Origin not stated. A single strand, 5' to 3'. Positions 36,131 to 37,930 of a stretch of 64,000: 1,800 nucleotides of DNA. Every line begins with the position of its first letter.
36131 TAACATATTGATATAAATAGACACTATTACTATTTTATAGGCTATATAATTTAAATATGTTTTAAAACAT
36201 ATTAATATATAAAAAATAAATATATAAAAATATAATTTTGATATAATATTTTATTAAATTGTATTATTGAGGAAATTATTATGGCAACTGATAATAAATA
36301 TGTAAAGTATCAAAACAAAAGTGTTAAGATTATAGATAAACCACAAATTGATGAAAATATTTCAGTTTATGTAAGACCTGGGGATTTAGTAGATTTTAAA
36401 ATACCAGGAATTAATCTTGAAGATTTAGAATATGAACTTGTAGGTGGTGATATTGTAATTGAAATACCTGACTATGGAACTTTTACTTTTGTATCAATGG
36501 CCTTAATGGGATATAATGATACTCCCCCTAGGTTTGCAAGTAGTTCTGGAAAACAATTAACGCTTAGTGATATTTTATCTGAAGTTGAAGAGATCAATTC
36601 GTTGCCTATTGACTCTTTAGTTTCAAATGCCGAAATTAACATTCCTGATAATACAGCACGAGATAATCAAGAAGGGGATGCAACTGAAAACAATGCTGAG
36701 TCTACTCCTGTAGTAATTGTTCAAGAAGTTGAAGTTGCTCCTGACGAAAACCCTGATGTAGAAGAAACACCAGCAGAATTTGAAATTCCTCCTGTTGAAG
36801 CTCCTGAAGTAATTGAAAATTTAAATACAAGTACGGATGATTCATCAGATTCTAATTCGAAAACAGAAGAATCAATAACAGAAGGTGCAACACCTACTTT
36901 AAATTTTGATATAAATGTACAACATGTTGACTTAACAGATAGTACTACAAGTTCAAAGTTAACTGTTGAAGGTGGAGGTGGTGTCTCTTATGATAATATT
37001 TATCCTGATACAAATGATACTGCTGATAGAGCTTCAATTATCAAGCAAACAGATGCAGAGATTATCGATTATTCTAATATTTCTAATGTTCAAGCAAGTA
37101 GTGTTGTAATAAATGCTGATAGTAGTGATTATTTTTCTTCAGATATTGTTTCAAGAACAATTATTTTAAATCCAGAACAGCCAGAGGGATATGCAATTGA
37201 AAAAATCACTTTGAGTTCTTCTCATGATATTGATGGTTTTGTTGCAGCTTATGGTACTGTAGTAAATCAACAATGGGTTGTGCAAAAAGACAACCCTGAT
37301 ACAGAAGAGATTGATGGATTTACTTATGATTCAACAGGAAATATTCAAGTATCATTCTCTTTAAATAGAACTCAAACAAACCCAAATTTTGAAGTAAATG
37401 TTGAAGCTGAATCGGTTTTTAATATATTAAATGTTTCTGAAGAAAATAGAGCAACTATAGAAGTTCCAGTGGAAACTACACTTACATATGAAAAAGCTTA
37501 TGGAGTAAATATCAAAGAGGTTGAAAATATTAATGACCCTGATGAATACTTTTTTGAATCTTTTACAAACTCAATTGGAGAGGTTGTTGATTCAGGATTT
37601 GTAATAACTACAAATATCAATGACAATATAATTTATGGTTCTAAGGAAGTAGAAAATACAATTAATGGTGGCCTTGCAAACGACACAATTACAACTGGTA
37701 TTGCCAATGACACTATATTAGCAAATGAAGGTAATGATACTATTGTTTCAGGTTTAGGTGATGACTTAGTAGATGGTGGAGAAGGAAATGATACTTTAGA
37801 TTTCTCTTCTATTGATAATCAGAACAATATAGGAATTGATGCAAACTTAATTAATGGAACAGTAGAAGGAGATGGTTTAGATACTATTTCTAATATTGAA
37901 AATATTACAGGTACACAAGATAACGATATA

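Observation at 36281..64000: Giant open reading frame (27,720 nt, 9,240 codons, still open at the window edge) that the ORF track does not show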

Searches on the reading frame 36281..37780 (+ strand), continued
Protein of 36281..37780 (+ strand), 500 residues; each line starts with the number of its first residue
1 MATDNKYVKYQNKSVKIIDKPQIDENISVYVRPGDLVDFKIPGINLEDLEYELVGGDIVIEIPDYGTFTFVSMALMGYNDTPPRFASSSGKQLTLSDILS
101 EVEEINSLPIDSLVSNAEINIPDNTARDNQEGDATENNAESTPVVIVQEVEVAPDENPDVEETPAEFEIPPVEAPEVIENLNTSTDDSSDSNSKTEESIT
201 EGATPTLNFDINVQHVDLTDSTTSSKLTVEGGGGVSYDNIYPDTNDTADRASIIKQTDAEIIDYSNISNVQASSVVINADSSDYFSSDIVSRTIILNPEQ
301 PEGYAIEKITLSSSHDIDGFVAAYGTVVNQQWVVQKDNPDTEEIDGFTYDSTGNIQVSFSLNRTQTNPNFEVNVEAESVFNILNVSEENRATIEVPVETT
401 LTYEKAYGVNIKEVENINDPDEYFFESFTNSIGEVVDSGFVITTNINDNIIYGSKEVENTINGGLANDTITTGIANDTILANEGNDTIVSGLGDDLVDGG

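Call 58: find_encoding_contigs(protein=P0215, flank=10000, max_places=2)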
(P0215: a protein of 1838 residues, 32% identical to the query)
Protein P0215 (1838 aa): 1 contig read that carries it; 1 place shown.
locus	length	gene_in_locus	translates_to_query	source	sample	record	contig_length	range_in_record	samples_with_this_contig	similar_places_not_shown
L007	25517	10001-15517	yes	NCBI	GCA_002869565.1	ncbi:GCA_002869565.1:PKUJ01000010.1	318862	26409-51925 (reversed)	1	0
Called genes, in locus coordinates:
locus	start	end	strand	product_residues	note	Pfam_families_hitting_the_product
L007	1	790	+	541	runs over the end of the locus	PF02384:N6_Mtase, PF07669:Eco57I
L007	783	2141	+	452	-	PF01420:Methylase_S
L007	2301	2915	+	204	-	PF02661:Fic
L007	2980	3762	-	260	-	PF01522:Polysacc_deac_1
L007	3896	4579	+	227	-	PF00899:ThiF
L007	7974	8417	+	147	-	-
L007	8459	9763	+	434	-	PF01637:ATPase_2, PF03008:DUF234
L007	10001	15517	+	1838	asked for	PF00353:HemolysinCabind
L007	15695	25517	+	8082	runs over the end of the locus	-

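Call 61: search_protein_families(library=ncbifam, proteins=[L005:8049-11045:+, L005:13061-15133:+], max_evalue=0.01)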
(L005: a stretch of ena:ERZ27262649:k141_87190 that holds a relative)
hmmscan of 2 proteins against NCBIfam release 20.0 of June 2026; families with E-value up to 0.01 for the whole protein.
L005:8049-11045:+ (998 aa): 0 families

L005:13061-15133:+ (691 aa): 187 families (the best 25 are shown)
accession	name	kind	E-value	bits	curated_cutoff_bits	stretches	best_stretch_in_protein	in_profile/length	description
TIGR03375.1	type_I_sec_LssB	subfamily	2.6e-211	703.6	693.1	1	8-690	2-693/696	type I secretion system permease/ATPase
TIGR01846.1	type_I_sec_HlyB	subfamily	8.4e-119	397.8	725.55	1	16-688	8-681/694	type I secretion system permease/ATPase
TIGR01842.1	type_I_sec_PrtD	subfamily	1.5e-89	301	510.15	1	147-689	5-544/544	type I secretion system permease/ATPase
TIGR03796.1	NHLM_micro_ABC1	equivalog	3e-76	257.1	853.3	1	12-687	17-700/710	NHLP family bacteriocin export ABC transporter peptidase/permease/ATPase subunit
TIGR03797.1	NHLM_micro_ABC2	equivalog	5e-75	253.3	709.4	1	44-687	34-673/686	NHLP bacteriocin export ABC transporter permease/ATPase subunit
TIGR01193.1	bacteriocin_ABC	subfamily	5.8e-64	216.8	523.85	1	12-688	11-698/708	peptide cleavage/export ABC transporter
TIGR02203.1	MsbA_lipidA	equivalog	1.3e-63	215.4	602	1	183-688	50-558/572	lipid A export permease/ATP-binding protein MsbA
TIGR02204.1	MsbA_rel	hypoth_equivalog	6.7e-60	203.3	780.4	1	135-688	5-564/576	ABC transporter, permease/ATP-binding protein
TIGR02857.1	CydD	equivalog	4.5e-57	194.2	435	1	173-671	29-529/529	thiol reductant ABC exporter subunit CydD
NF045998.1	cleave_ABC_plasm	equivalog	5.3e-56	190.2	500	1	42-657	43-659/673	Mbov_0121 family peptidase domain-containing ABC transporter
NF045513.1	HepA_fam_ABC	equivalog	1.4e-55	188.9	725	1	183-688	90-598/610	heterocyst formation ABC transporter subunit HepA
NF008364.0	PRK11160.1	equivalog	1.6e-55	188.8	630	1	284-688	155-564/575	heme ABC transporter ATP-binding protein/permease CydC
NF010178.0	PRK13657.1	equivalog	1.9e-53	181.8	733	1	377-688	249-559/588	glucan ABC transporter ATP-binding protein/ permease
NF052233.1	CphA_assoc_ABC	equivalog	3.2e-52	177.9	880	1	192-688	234-732/766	cyanophycin metabolism-associated ABC transporter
TIGR00958.1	3a01208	subfamily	2.8e-49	168.1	874.6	1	359-687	374-702/711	antigen peptide transporter 2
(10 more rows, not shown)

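Call 78: find_encoding_contigs(protein=P0061, flank=10000, max_places=3)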
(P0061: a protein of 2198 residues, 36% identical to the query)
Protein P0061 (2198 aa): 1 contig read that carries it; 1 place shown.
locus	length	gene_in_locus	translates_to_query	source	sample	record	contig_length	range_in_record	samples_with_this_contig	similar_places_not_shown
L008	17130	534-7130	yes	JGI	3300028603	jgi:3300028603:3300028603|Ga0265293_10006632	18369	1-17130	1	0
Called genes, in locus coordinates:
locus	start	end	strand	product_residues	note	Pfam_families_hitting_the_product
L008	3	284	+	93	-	?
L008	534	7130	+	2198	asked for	PF00353:HemolysinCabind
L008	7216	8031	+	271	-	PF08668:HDOD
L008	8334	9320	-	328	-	-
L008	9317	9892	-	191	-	-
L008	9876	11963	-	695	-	PF00990:GGDEF, PF00563:EAL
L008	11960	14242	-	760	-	PF02321:OEP, PF05036:SPOR (faint)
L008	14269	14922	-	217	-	-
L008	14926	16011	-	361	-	-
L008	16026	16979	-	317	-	-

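Call 79: find_encoding_contigs(protein=P0052, flank=10000, max_places=3)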
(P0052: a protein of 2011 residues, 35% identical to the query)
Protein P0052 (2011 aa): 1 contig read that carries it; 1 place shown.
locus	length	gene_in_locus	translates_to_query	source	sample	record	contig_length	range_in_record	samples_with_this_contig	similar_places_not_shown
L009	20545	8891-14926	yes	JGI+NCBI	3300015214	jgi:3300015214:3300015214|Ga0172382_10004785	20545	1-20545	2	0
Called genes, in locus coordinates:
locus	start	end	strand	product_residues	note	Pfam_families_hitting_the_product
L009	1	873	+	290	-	?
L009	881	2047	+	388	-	-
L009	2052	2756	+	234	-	-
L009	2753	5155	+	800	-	PF02321:OEP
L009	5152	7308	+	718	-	PF00990:GGDEF, PF00563:EAL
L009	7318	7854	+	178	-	-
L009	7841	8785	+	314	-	-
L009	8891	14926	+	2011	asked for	PF00353:HemolysinCabind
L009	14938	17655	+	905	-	PF00580:UvrD-helicase, PF01443:Viral_helicase1 (faint), PF13245:AAA_19, PF13087:AAA_12 (faint), PF13361:UvrD_C, PF13538:UvrD_C_2 (faint)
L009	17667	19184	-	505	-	PF00990:GGDEF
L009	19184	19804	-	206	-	PF14522:Cytochrome_C7 (faint), PF13435:Cytochrome_C554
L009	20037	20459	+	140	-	PF00572:Ribosomal_L13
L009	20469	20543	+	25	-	?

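Call 80: search_protein_families(library=ncbifam, proteins=[L009:1-873:+, L009:881-2047:+, L009:2052-2756:+, L009:2753-5155:+, L009:5152-7308:+, L009:7318-7854:+, L009:7841-8785:+], max_evalue=0.1)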
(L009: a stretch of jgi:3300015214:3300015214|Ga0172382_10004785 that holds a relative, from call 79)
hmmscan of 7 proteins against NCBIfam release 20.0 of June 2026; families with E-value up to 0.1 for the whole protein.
L009:1-873:+ (290 aa): 0 families

L009:881-2047:+ (388 aa): 2 families
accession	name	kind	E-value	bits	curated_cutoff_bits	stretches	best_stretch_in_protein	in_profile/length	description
NF033915.0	antiphage_ZorA_2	subfamily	0.0031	16.6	100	1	140-218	117-190/383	anti-phage ZorAB system protein ZorA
TIGR02809.1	phasin_3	equivalog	0.073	13.7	65.85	0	297-378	21-94/110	phasin family protein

L009:2052-2756:+ (234 aa): 4 families
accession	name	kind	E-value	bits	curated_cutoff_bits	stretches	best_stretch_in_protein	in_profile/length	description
NF006543.0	PRK09039.1-2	equivalog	0.002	18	305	1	5-84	10-87/350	peptidoglycan -binding protein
NF006545.0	PRK09039.1-4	equivalog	0.0021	17.8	372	1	6-42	10-46/342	peptidoglycan -binding protein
NF009414.0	PRK12778.1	equivalog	0.0034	15.7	1103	1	45-166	246-367/752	bifunctional dihydroorotate dehydrogenase B NAD binding subunit/NADPH-dependent glutamate synthase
NF006544.0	PRK09039.1-3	equivalog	0.018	14.7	362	0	6-64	10-60/343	peptidoglycan -binding protein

L009:2753-5155:+ (800 aa): 7 families
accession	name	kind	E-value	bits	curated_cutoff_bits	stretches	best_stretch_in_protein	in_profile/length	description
TIGR01844.1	type_I_sec_TolC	subfamily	5e-48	164.1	225.15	1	64-465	3-400/414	TolC family outer membrane protein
TIGR01845.1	outer_NodT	subfamily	3.1e-15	56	210.05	2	59-249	52-242/460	efflux transporter outer membrane subunit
NF007002.0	PRK09465.1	equivalog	6.5e-15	54.6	495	2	163-460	117-421/460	outer membrane channel protein TolC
NF052390.1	efflux_OMP_AbuO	equivalog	1.6e-11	43.6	700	1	140-463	107-431/447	multidrug efflux outer membrane protein AbuO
TIGR02971.1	heterocyst_DevB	subfamily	0.0058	16.1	129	1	368-444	75-151/327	ABC exporter membrane fusion protein, DevB family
TIGR01301.1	GPH_sucrose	subfamily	0.029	13.2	511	1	568-618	136-186/476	sucrose/proton symporter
NF053525.1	thylo_ssr2422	subfamily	0.056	13.9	38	0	379-421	19-54/77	ssr2422 family thylakoid membrane protein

L009:5152-7308:+ (718 aa): 13 families
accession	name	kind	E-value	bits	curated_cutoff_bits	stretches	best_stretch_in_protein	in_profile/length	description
NF045673.1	c-di-GMPRcptLapD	equivalog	2.9e-35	121.7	1020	1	299-715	215-636/647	cyclic di-GMP receptor LapD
NF008281.1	PRK11059.1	equivalog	3.5e-18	65.2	663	1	319-711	220-617/633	RNase E specificity factor CsrD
NF007474.0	PRK10060.1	equivalog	2.4e-15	55.8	782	1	316-713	233-634/663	cyclic di-GMP phosphodiesterase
NF007298.0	PRK09776.1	equivalog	1.5e-13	49.6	1135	1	321-716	685-1089/1111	diguanylate cyclase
NF008467.0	PRK11359.1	equivalog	2.2e-10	39.2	857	1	309-711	365-770/800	oxygen-sensing cyclic-di-GMP phosphodiesterase DosP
NF045675.1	PhdiestaseDibA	equivalog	1.4e-07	30.3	980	1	312-704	195-596/623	phosphodiesterase DibA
NF007839.0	PRK10551.1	equivalog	1.6e-05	23.7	461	1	493-702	268-479/518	cyclic di-GMP phosphodiesterase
TIGR00254.1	GGDEF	domain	1.8e-05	24.5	37.4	1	316-434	1-119/168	diguanylate cyclase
NF007423.1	PRK09966.1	equivalog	2.5e-05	23.3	325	1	308-427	227-347/390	diguanylate cyclase DgcN/YfiN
NF051880.1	FlagAsmCDGMPTipF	equivalog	4.6e-05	22.4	600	1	512-685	171-347/421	flagella assembly cyclic-di-GMP phosphodiesterase TipF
NF008807.1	PRK11829.1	equivalog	6.3e-05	21.3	733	1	485-674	412-606/670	biofilm formation regulator HmsP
NF052265.1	EAL_dom_RimA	equivalog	0.0011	18.3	430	1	604-713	114-223/248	S6 modification regulatory phosphodiesterase RimA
NF053781.1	cdiGMPphdstlr2612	equivalog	0.0032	15.1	1600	1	315-712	835-1244/1268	Tlr1612 family c-di-GMP phosphodiesterase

L009:7318-7854:+ (178 aa): 0 families

L009:7841-8785:+ (314 aa): 4 families
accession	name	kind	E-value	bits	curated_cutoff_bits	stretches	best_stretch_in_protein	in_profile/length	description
NF033786.1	phenyl_MerG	equivalog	7.1e-21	75.2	350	3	48-134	30-113/217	phenylmercury resistance protein MerG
NF047621.1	FlgprotMotXVib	equivalog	8.3e-15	54.8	330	3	148-221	98-171/211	flagellar protein MotX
NF045484.1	TransRegExoR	equivalog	3.1e-08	33.2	450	1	107-237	60-204/267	exopolysaccharide production regulator ExoR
NF038194.1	AlgK_TPR_lipo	equivalog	3.6e-08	32.5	700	2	37-186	251-397/448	alginate biosynthesis TPR repeat lipoprotein AlgK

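Call 81: search_protein_families(library=pfam, proteins=[L009:1-873:+, L009:881-2047:+, L009:2052-2756:+, L009:2753-5155:+, L009:5152-7308:+, L009:7318-7854:+, L009:7841-8785:+], max_evalue=0.5)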
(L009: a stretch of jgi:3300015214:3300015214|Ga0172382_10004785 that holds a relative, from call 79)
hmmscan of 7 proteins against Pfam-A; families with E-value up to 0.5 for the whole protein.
L009:1-873:+ (290 aa): 1 family
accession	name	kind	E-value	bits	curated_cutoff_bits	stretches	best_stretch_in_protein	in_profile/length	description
PF23727.1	Beta-prop_FAM234A_B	-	0.005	15.8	26.4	1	160-229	181-249/467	FAM234A/B beta-propeller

L009:881-2047:+ (388 aa): 2 families
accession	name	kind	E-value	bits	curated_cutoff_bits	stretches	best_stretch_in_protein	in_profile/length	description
PF01618.21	MotA_ExbB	-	5.2e-05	23.4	22.9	1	91-220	12-126/127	MotA/TolQ/ExbB proton channel family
PF24753.1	DUF7698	-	0.0075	16.6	27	1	318-368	52-101/118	Domain of unknown function (DUF7698)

L009:2052-2756:+ (234 aa): 1 family
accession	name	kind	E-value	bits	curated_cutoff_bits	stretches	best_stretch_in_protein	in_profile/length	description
PF08391.16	Ly49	-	0.26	12.2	31.5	1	11-107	3-103/119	Ly49-like protein, N-terminal region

L009:2753-5155:+ (800 aa): 3 families
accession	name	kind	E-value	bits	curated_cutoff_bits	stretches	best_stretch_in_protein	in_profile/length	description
PF02321.23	OEP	-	2.4e-38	132.2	22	2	276-463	1-187/187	Outer membrane efflux protein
PF05036.18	SPOR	-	0.00011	22.9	21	1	675-737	3-66/76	SPOR domain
PF24024.1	DUF7336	-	0.018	15.3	25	0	587-617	19-48/60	Domain of unknown function (DUF7336)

L009:5152-7308:+ (718 aa): 2 families
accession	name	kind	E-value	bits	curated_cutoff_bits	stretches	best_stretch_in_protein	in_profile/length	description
PF00563.25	EAL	-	8.6e-25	87.9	31.3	1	506-714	15-227/236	EAL domain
PF00990.26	GGDEF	-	2.1e-08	34.5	23.8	1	321-463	2-150/161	Diguanylate cyclase, GGDEF domain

L009:7318-7854:+ (178 aa): 0 families

L009:7841-8785:+ (314 aa): 6 families
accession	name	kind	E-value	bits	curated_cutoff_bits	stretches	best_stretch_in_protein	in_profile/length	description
PF08238.18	Sel1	-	1.2e-50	168.6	30.7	7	159-193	2-36/36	Sel1 repeat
PF23310.1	TPR_27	-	0.00098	19.2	27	0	259-299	54-94/110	Plant tetratrico peptide repeats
PF13424.12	TPR_12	-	0.0079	16.8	30.1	0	141-190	25-73/77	Tetratricopeptide repeat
PF12862.13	ANAPC5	-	0.03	14.8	23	0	117-143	33-59/91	Anaphase-promoting complex subunit 5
PF14538.11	Raptor_N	-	0.063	13.5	27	0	272-299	90-118/151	Raptor N-terminal CASPase like domain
PF13432.12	TPR_16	-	0.07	14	32.7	1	23-61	2-42/65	Tetratricopeptide repeat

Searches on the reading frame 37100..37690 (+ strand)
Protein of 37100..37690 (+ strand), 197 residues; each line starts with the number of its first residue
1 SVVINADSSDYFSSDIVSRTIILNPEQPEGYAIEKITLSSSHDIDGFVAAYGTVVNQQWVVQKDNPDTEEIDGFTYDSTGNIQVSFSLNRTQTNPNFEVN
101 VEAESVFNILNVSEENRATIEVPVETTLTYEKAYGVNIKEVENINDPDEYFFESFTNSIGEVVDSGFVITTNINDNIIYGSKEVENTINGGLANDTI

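Call 39: search_protein_families(library=ncbifam, proteins=[window:37100-37690:+], max_evalue=1)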
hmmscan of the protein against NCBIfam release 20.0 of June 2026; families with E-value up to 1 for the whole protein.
window:37100-37690:+ (197 aa): 1 family
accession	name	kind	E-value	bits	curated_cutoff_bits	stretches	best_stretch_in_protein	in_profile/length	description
NF007088.0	PRK09542.1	equivalog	0.035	13.1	618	1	63-120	398-453/456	phosphomannomutase/phosphoglucomutase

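Call 64: search_protein_families(library=pfam, proteins=[window:37130-37630:+], max_evalue=1)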
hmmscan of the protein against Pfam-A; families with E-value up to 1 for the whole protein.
window:37130-37630:+ (167 aa): 0 families
